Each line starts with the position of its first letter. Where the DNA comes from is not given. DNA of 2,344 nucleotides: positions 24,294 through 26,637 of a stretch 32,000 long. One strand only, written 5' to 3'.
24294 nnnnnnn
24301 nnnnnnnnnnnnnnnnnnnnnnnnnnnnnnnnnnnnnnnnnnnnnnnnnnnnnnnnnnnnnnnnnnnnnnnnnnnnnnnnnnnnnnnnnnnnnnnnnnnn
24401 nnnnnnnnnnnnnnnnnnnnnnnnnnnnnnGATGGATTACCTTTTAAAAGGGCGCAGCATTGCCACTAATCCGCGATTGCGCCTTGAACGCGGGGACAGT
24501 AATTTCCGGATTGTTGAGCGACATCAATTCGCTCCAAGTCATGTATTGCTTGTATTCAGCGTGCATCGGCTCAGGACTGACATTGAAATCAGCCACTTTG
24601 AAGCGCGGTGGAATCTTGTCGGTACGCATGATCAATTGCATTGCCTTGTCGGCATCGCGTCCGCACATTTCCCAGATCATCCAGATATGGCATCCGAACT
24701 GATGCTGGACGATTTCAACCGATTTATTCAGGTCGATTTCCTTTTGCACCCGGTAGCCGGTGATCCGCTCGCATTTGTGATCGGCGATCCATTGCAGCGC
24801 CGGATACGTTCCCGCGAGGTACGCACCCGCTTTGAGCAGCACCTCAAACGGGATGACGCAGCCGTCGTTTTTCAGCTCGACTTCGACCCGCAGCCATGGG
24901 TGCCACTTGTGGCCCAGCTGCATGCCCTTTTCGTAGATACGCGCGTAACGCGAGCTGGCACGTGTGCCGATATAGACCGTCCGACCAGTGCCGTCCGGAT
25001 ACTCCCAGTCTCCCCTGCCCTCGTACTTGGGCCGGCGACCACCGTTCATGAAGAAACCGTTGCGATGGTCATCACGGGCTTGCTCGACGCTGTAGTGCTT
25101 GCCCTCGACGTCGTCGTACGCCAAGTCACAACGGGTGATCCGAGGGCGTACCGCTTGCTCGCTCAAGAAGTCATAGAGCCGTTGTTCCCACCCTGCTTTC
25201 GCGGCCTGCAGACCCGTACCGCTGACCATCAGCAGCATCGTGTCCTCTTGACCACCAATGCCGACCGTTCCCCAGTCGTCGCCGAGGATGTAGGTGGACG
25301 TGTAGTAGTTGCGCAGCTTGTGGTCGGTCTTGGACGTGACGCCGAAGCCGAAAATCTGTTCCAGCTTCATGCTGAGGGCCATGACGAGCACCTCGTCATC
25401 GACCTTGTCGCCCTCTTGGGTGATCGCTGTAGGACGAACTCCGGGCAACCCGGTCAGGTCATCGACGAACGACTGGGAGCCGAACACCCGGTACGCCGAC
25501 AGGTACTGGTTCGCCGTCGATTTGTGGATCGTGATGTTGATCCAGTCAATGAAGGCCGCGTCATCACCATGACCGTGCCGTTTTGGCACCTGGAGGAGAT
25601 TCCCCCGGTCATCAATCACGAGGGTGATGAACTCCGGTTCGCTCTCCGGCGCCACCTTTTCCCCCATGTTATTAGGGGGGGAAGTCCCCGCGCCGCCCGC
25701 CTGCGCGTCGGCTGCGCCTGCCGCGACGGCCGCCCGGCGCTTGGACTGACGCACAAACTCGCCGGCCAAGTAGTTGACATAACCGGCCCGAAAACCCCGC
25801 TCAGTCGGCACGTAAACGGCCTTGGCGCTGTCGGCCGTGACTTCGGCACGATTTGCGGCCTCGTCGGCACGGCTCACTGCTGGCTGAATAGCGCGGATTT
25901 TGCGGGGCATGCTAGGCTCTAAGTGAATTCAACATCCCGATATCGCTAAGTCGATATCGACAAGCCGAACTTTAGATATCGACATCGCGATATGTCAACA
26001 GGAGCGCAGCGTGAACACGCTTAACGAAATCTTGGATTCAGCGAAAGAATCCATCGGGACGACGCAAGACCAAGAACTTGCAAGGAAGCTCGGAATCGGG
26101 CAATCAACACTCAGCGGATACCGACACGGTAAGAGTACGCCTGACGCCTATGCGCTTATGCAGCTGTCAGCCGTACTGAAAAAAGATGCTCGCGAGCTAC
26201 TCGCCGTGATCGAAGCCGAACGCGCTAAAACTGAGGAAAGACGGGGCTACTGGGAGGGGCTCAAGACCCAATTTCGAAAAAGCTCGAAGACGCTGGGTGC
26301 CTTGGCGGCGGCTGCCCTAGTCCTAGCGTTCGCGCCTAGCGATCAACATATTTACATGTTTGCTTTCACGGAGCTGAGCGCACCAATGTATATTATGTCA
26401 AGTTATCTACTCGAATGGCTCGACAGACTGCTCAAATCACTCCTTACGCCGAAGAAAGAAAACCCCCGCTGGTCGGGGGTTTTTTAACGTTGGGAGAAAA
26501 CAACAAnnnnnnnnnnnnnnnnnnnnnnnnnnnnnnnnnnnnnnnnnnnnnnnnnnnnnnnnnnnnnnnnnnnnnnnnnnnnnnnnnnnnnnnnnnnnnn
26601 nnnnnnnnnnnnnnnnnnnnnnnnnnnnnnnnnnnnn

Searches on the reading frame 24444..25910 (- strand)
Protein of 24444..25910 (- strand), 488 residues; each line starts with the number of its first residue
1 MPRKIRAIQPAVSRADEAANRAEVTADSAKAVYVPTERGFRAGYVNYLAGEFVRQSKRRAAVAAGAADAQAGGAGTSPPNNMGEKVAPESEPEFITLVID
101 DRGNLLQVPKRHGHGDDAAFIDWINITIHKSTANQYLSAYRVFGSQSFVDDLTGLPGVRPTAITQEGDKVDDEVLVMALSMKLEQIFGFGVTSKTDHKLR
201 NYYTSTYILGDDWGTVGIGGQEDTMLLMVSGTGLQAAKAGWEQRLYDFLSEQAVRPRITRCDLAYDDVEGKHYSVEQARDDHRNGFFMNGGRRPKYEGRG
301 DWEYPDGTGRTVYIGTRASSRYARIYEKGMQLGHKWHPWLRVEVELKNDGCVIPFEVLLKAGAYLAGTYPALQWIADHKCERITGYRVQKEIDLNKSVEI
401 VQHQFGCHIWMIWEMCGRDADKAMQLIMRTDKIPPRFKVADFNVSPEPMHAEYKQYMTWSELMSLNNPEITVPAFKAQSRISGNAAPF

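Call 3: search_protein_families(library=pfam, proteins=[window:24444-25910:-], max_evalue=0.1)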
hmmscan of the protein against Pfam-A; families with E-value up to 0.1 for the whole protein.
window:24444-25910:- (488 aa): 1 family
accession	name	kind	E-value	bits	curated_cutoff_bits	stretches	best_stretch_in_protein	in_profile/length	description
PF02486.25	Rep_trans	-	2.9e-30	105.8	29.6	1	257-379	2-126/201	Replication initiation factor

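Call 4: search_protein_families(library=phrogs, proteins=[window:24444-25910:-], max_evalue=0.01)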
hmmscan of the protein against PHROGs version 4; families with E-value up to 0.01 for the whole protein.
window:24444-25910:- (488 aa): 2 families
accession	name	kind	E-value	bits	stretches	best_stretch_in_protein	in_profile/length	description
phrog_453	-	DNA, RNA and nucleotide metabolism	1.1e-77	263.2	1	65-450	78-425/447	replication initiation protein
phrog_16222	-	unknown function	2.2e-11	44.7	1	262-441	2-181/193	-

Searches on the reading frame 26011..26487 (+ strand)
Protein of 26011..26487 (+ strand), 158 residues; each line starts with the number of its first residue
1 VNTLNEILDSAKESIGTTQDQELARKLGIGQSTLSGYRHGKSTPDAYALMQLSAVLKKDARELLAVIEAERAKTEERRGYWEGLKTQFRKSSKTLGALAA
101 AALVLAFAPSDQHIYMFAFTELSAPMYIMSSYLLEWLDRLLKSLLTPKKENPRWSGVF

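Call 3: search_protein_families(library=pfam, proteins=[window:26011-26487:+], max_evalue=0.1)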
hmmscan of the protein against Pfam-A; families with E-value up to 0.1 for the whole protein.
window:26011-26487:+ (158 aa): 6 families
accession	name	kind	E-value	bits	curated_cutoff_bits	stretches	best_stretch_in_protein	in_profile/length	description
PF01381.28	HTH_3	-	1.2e-08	35.3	23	1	13-63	6-55/55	Helix-turn-helix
PF07022.19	Phage_CI_repr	-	1e-05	26.2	22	1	7-53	2-47/65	Bacteriophage CI repressor helix-turn-helix domain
PF13443.12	HTH_26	-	0.0015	19.2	22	1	21-66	14-60/63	Cro/C1-type HTH DNA-binding domain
PF12844.13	HTH_19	-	0.0037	17.6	30.2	1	21-65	16-60/64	Helix-turn-helix domain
PF17109.10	Goodbye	-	0.019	15.8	24.8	1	59-111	25-80/120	fungal STAND N-terminal Goodbye domain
PF01047.28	MarR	-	0.097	13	24.6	0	7-35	8-35/59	MarR family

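Call 4: search_protein_families(library=phrogs, proteins=[window:26011-26487:+], max_evalue=0.01)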
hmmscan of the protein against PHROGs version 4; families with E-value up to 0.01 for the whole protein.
window:26011-26487:+ (158 aa): 12 families
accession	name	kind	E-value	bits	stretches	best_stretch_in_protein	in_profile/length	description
phrog_638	-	transcription regulation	6.6e-22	78.9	1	1-107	1-101/145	transcriptional regulator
phrog_4441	-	DNA, RNA and nucleotide metabolism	1.1e-17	65.2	1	1-91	2-92/98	HTH DNA binding protein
phrog_34897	-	unknown function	1.6e-09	38.4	1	1-104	1-104/279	-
phrog_8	-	transcription regulation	1.2e-06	29.3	1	6-70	79-222/346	transcriptional regulator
phrog_4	-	transcription regulation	6.3e-06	26.4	1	2-87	135-205/400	transcriptional repressor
phrog_2967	-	transcription regulation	1.1e-05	26.1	1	2-65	9-71/225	transcriptional regulator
phrog_2439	-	transcription regulation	0.00019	21.4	1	6-59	10-62/367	transcriptional regulator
phrog_3949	-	transcription regulation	0.0002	22.4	1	7-65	16-74/161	transcriptional repressor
phrog_3642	-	DNA, RNA and nucleotide metabolism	0.00087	20.2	1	8-70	12-74/79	HTH DNA binding protein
phrog_3557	-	transcription regulation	0.0027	18.9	1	20-64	28-72/142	transcriptional regulator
phrog_2328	-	transcription regulation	0.0029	18.4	1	20-63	31-74/128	transcriptional repressor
phrog_1124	-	transcription regulation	0.0076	16.8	0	2-46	3-49/177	transcriptional regulator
